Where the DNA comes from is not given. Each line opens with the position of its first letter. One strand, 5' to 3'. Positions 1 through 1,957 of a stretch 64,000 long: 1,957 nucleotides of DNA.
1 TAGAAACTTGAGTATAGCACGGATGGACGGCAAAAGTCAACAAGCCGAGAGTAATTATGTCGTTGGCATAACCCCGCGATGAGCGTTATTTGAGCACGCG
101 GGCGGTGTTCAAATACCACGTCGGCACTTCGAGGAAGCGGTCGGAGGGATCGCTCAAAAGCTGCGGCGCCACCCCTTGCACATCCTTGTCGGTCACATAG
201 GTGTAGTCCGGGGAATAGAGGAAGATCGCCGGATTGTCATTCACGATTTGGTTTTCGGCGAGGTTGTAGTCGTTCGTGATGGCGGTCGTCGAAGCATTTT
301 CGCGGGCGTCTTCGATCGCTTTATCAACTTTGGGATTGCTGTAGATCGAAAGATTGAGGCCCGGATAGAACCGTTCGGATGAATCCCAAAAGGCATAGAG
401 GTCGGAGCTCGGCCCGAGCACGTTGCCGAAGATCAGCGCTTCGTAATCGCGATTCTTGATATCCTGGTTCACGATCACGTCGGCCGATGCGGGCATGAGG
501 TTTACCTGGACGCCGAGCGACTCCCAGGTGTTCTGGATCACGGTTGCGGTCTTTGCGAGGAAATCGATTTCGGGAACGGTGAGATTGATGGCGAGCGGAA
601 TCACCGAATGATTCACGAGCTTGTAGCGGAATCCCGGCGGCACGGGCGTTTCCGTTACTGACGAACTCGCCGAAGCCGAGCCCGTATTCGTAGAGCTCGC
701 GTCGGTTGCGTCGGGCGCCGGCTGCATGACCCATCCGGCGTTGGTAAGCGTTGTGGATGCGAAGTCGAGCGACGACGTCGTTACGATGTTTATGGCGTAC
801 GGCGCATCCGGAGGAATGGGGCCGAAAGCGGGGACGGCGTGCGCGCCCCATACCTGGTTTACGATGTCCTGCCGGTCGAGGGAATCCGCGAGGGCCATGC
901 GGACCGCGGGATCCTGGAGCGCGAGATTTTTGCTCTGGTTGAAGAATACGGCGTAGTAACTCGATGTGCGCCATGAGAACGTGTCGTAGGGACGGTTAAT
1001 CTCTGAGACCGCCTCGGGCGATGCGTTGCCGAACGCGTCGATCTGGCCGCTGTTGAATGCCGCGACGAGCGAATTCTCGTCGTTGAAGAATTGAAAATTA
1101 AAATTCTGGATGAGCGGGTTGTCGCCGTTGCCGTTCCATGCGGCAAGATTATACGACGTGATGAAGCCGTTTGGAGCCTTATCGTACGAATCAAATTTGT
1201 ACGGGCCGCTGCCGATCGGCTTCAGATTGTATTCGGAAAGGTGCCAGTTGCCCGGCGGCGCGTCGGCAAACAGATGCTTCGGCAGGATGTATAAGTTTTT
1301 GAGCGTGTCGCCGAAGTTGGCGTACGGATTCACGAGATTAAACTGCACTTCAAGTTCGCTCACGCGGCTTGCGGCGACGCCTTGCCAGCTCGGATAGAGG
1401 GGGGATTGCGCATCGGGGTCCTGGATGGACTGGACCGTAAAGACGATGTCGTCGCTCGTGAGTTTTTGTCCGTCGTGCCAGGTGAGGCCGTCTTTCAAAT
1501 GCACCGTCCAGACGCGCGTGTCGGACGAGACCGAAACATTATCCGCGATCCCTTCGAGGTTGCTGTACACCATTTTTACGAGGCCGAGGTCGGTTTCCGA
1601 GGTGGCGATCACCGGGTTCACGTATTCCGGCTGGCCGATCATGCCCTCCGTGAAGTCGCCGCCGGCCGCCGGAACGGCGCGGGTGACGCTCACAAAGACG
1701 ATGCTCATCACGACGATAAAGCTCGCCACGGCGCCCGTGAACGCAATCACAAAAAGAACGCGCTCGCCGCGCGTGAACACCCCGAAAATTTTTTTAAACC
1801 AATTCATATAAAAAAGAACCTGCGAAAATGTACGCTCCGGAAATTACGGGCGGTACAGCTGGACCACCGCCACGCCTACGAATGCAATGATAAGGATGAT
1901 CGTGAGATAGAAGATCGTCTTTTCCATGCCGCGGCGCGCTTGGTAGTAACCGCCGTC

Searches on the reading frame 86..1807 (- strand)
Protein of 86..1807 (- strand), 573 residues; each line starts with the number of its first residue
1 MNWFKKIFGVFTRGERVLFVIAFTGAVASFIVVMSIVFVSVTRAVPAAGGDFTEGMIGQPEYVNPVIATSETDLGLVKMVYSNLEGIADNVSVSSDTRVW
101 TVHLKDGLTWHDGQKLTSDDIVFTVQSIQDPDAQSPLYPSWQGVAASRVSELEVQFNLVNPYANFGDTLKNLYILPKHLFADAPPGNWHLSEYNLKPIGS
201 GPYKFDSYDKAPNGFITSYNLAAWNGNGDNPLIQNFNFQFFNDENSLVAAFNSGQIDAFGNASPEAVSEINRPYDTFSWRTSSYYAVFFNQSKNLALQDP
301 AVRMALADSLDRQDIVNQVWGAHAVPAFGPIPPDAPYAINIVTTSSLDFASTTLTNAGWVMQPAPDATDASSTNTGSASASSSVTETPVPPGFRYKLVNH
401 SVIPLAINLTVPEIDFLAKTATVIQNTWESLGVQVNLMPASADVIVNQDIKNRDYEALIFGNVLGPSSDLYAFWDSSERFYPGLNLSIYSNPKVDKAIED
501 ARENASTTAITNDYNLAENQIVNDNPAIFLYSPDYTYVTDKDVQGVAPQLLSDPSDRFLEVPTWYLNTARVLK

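Call 25: search_protein_families(library=pfam, proteins=[window:86-1807:-], max_evalue=0.001)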
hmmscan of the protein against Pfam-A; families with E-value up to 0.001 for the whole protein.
window:86-1807:- (573 aa): 1 family
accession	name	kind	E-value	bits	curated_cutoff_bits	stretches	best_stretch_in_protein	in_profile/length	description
PF00496.27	SBP_bac_5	-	7e-55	187.1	32.4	1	86-474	5-358/368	Bacterial extracellular solute-binding proteins, family 5 Middle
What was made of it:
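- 86..1807 (-): OppA-like family-5 solute-binding protein (possible peptide-uptake component; link is inferred). Pfam SBP_bac_5 7e-55 (call 25).
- OppA-like SBP_bac_5 at 86-1807 (call 25).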

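Call 39: find_encoding_contigs(protein=window:86-1807:-, flank=10000, max_places=3)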
Protein window:86-1807:- (573 aa): 2 contigs read that carry it; 2 places shown.
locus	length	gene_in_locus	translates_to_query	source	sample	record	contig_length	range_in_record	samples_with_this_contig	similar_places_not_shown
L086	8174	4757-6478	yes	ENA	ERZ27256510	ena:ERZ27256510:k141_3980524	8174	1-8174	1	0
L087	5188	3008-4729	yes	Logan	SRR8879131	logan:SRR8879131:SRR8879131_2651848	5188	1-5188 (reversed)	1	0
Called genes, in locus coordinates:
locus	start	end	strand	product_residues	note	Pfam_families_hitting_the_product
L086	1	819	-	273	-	?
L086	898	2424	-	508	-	PF12072:RNase_Y_N, PF00013:KH_1 (weak), PF08668:HDOD (faint), PF01966:HD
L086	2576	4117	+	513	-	PF01676:Metalloenzyme, PF06415:iPGM_N, PF00884:Sulfatase (weak)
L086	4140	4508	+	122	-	PF04020:Phage_holin_4_2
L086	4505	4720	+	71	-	-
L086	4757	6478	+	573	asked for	PF00496:SBP_bac_5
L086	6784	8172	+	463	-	?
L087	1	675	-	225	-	?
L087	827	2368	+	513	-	PF01676:Metalloenzyme, PF06415:iPGM_N, PF00884:Sulfatase (weak)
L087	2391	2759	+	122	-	PF04020:Phage_holin_4_2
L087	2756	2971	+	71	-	-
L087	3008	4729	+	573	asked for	PF00496:SBP_bac_5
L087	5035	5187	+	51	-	?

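Call 41: search_protein_families(library=pfam, proteins=[L086:6784-8172:+], max_evalue=0.01)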
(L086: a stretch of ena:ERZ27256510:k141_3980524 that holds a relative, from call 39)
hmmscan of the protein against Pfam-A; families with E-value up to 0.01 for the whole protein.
L086:6784-8172:+ (463 aa): 4 families
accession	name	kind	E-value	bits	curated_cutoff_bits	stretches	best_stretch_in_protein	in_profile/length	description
PF22505.1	RNase_J_b_CASP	-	6.2e-45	152.5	27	1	332-457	1-126/126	Ribonuclease J, beta-CASP domain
PF00753.33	Lactamase_B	-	1.2e-14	55.2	22.7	1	127-224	4-94/196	Metallo-beta-lactamase superfamily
PF12706.13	Lactamase_B_2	-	2.6e-11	44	27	1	170-280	25-149/200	Beta-lactamase superfamily domain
PF16661.11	Lactamase_B_6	-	0.00055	19.8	27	1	162-208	24-75/193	Metallo-beta-lactamase superfamily domain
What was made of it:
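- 86..1807 (-): The next gene on the source contig is RNase J, so no permease is adjacent (calls 39, 41).
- No Opp permease lies next to the binding protein (calls 39, 41), and the rest of the genome was not seen.
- Tried and rejected: I looked for Opp permeases next to the OppA-like gene beyond the window edge; the next gene is RNase J (calls 39, 41).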
